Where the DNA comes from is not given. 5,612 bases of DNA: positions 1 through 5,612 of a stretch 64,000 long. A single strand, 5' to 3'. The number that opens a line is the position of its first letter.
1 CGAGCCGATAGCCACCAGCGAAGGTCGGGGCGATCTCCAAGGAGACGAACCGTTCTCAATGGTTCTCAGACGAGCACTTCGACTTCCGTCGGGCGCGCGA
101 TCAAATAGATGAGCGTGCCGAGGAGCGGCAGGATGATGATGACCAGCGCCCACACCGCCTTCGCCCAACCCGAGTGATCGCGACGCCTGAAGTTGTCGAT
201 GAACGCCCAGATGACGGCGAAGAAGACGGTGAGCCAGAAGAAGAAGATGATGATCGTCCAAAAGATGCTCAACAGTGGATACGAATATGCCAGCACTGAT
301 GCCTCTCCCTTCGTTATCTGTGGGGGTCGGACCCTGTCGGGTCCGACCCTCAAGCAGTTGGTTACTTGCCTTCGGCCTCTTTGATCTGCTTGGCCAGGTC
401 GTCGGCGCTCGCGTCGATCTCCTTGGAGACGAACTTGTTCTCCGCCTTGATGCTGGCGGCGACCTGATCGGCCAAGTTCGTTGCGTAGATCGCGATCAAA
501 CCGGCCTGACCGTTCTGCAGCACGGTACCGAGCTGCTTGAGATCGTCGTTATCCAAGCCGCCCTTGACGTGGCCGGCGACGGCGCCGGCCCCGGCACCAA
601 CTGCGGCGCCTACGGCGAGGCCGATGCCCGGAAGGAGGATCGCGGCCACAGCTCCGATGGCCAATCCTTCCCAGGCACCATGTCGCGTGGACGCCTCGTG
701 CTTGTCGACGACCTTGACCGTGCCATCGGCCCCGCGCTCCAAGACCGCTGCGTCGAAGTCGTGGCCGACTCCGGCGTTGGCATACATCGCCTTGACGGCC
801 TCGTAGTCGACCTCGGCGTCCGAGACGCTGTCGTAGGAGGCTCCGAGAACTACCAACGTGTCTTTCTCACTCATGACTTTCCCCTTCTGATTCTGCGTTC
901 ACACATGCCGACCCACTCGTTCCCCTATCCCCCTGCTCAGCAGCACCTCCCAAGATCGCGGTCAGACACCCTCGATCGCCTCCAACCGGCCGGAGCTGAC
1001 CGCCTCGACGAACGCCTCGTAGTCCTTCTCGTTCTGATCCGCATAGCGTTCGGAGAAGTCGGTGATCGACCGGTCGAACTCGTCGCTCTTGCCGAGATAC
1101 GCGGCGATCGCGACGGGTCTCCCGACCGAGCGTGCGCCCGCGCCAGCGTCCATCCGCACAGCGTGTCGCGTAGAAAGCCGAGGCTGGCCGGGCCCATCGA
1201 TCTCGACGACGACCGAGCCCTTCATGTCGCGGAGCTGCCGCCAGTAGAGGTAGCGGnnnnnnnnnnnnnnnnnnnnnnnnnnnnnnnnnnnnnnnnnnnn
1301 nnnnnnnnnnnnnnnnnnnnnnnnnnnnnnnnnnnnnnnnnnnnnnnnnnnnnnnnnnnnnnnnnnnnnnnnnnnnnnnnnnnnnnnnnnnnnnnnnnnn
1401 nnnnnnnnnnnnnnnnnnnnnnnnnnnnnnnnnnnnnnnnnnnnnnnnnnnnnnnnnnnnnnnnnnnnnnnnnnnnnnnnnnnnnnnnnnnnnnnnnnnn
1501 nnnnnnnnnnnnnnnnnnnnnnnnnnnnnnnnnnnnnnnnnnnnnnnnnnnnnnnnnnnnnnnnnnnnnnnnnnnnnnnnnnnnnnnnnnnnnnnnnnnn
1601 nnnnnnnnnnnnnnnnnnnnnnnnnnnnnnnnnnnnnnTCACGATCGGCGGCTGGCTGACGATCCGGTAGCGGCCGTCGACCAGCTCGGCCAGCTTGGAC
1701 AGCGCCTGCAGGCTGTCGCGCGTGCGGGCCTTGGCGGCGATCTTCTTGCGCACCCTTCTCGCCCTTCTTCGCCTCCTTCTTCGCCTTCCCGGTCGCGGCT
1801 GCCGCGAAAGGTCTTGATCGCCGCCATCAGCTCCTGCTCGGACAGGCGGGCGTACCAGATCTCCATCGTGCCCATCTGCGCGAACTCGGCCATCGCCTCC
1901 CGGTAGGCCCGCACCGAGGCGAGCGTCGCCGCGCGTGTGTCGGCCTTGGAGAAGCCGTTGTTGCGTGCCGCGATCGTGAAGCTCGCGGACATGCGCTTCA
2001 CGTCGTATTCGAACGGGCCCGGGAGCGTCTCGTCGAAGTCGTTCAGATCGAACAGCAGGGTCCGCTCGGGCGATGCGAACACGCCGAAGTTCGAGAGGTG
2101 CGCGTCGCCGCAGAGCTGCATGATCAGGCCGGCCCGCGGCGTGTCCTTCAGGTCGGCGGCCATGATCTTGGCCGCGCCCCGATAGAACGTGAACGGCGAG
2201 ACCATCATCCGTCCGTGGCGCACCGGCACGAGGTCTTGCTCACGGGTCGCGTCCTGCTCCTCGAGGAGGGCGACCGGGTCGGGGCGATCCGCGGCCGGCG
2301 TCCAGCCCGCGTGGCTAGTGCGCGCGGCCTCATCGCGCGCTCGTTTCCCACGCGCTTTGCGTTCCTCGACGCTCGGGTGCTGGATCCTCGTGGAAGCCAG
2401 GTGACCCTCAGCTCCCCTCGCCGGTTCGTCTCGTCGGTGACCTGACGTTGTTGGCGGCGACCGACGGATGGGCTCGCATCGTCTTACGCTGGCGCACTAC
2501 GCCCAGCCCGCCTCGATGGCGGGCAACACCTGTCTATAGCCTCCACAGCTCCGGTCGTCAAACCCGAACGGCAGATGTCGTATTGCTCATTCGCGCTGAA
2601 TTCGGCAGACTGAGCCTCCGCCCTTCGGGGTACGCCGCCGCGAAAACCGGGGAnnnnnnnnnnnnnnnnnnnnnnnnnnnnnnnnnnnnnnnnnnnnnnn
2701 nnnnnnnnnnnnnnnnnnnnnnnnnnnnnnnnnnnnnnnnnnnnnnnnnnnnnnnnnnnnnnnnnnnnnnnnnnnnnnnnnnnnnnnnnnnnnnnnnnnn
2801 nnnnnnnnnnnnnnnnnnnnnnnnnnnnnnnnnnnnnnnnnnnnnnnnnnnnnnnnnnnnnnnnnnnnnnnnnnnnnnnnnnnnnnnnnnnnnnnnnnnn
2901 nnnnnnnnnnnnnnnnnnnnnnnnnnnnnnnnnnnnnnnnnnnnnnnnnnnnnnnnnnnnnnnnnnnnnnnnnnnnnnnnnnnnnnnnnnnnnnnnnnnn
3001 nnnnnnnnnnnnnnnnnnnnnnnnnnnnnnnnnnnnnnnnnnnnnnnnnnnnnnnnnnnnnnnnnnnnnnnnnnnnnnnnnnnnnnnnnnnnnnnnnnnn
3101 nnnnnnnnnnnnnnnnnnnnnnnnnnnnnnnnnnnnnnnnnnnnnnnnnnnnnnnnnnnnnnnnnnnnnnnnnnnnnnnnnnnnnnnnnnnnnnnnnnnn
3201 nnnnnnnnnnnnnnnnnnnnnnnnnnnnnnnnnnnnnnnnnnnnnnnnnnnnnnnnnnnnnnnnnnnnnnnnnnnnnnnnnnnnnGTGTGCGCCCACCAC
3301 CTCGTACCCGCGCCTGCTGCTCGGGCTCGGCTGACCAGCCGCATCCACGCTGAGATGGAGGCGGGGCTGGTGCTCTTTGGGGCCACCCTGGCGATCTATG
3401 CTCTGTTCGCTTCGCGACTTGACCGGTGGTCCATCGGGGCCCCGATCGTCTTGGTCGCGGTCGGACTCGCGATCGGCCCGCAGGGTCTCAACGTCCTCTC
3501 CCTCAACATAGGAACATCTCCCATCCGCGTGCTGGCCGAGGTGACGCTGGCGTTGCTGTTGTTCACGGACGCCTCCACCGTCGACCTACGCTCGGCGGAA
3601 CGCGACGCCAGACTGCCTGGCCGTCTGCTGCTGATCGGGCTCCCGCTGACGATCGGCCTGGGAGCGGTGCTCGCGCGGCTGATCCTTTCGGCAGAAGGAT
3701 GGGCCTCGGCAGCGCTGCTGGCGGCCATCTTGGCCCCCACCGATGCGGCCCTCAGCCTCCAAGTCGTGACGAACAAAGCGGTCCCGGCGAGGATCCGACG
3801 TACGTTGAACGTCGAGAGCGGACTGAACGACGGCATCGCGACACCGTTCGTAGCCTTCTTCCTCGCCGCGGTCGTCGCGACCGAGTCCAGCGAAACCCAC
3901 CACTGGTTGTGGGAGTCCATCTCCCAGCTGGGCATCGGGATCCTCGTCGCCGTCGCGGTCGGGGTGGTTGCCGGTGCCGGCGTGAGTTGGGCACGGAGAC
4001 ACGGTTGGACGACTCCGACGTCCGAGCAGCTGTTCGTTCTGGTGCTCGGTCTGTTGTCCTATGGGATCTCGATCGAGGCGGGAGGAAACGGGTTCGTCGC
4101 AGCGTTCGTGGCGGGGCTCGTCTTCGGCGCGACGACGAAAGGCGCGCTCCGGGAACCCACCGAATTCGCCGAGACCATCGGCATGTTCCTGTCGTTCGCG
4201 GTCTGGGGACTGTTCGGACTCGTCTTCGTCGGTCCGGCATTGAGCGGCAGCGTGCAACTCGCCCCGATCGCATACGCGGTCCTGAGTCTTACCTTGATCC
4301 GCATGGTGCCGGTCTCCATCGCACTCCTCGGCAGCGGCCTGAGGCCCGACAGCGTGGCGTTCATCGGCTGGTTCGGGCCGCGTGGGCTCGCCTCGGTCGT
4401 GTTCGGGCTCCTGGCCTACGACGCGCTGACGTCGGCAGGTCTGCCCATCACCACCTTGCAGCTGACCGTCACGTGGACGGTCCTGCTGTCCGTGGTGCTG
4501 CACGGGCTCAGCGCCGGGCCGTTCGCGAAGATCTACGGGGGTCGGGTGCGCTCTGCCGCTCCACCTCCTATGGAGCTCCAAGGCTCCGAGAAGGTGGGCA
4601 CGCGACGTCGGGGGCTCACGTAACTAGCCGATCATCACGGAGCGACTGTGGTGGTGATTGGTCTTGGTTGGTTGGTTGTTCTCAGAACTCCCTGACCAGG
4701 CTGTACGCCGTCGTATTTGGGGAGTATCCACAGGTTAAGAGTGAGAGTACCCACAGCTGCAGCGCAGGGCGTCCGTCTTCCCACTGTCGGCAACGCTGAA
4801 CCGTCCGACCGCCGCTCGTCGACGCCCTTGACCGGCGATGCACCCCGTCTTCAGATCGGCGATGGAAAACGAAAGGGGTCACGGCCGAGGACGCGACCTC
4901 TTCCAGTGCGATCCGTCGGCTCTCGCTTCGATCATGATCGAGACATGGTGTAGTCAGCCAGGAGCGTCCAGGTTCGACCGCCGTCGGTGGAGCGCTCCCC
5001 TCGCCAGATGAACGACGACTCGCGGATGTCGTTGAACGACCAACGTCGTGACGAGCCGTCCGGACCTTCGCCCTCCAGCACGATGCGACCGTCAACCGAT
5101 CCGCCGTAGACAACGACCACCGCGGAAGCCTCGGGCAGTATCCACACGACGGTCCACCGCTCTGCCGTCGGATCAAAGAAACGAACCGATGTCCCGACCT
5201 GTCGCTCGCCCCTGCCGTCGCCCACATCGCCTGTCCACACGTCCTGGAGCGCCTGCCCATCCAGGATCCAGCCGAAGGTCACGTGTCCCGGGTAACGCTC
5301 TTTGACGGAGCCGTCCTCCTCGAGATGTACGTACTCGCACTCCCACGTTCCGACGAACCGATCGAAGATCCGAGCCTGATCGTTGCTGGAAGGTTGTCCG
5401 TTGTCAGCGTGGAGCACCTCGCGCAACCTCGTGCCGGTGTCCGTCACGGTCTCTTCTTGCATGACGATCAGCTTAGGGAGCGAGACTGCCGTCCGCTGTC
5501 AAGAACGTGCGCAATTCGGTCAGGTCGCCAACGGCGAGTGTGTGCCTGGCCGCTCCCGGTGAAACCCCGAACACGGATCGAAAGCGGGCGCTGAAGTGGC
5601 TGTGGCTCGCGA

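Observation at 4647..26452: Five co-oriented copies of a rigid ~92-nt intergenic module: palindrome plus two CCCACAG repeats at invariant spacing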

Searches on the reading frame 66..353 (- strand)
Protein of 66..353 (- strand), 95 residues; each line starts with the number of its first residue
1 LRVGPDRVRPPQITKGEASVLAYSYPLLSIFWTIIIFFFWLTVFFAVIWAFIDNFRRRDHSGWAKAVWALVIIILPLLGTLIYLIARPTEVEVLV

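Call 115: search_protein_families(library=pfam, proteins=[window:66-353:-], max_evalue=0.01)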
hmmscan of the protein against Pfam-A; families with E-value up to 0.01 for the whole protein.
window:66-353:- (95 aa): 1 family
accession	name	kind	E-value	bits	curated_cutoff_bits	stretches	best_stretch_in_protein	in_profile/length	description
PF13396.11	PLDc_N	-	3.3e-10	40.2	23.3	1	46-87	2-41/42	Phospholipase_D-nuclease N-terminal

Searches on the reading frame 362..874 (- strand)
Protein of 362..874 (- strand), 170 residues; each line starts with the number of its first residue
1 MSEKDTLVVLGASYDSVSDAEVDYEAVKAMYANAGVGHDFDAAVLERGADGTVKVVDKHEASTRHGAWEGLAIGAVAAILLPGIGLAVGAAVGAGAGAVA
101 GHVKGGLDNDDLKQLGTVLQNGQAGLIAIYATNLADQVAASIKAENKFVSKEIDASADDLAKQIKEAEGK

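Call 20: search_protein_families(library=pfam, proteins=[window:362-874:-], max_evalue=0.01)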
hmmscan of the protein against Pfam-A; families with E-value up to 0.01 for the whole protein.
window:362-874:- (170 aa): 1 family
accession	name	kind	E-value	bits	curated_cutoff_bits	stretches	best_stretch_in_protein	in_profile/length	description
PF06897.17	DUF1269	-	2.5e-10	41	26.9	1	67-157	5-91/100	Protein of unknown function (DUF1269)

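Call 33: find_encoding_contigs(protein=window:362-874:-, flank=10000, max_places=6)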
Protein window:362-874:- (170 aa): no gene with exactly this product is on record in the collection.

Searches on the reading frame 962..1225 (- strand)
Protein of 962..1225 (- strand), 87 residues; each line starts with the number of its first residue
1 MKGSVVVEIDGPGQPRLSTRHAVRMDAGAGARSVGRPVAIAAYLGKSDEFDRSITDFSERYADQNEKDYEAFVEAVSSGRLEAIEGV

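Call 115: search_protein_families(library=pfam, proteins=[window:962-1225:-], max_evalue=0.01)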
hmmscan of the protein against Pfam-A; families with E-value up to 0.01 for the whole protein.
window:962-1225:- (87 aa): 1 family
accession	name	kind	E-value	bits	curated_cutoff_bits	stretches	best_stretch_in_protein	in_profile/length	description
PF10009.15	DUF2252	-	5.5e-10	39.3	22.3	1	27-75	345-392/392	Uncharacterized protein conserved in bacteria (DUF2252)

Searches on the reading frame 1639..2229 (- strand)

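Call 20: search_protein_families(library=pfam, proteins=[window:1639-2229:-], max_evalue=0.01)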
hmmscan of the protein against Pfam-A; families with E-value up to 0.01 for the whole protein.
window:1639-2229:- (196 aa): 1 family
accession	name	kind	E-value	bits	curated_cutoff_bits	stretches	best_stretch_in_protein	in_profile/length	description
PF10009.15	DUF2252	-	7.7e-57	193.5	22.3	1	2-135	7-140/392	Uncharacterized protein conserved in bacteria (DUF2252)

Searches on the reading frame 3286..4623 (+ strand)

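Call 13: search_protein_families(library=pfam, proteins=[window:3286-4623:+], max_evalue=0.01)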
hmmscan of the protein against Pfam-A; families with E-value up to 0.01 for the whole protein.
window:3286-4623:+ (445 aa): 1 family
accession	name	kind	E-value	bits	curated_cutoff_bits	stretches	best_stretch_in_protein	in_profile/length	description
PF00999.27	Na_H_Exchanger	-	1.7e-35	123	26.2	1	35-415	6-374/375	Sodium/hydrogen exchanger, transmembrane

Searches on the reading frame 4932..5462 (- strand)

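Call 13: search_protein_families(library=pfam, proteins=[window:4932-5462:-], max_evalue=0.01)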
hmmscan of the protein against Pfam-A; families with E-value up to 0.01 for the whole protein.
window:4932-5462:- (176 aa): 1 family
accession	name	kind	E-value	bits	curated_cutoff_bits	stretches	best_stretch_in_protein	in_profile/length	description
PF07617.17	DUF1579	-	7.1e-07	29.7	25.2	1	31-147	7-124/155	Protein of unknown function (DUF1579)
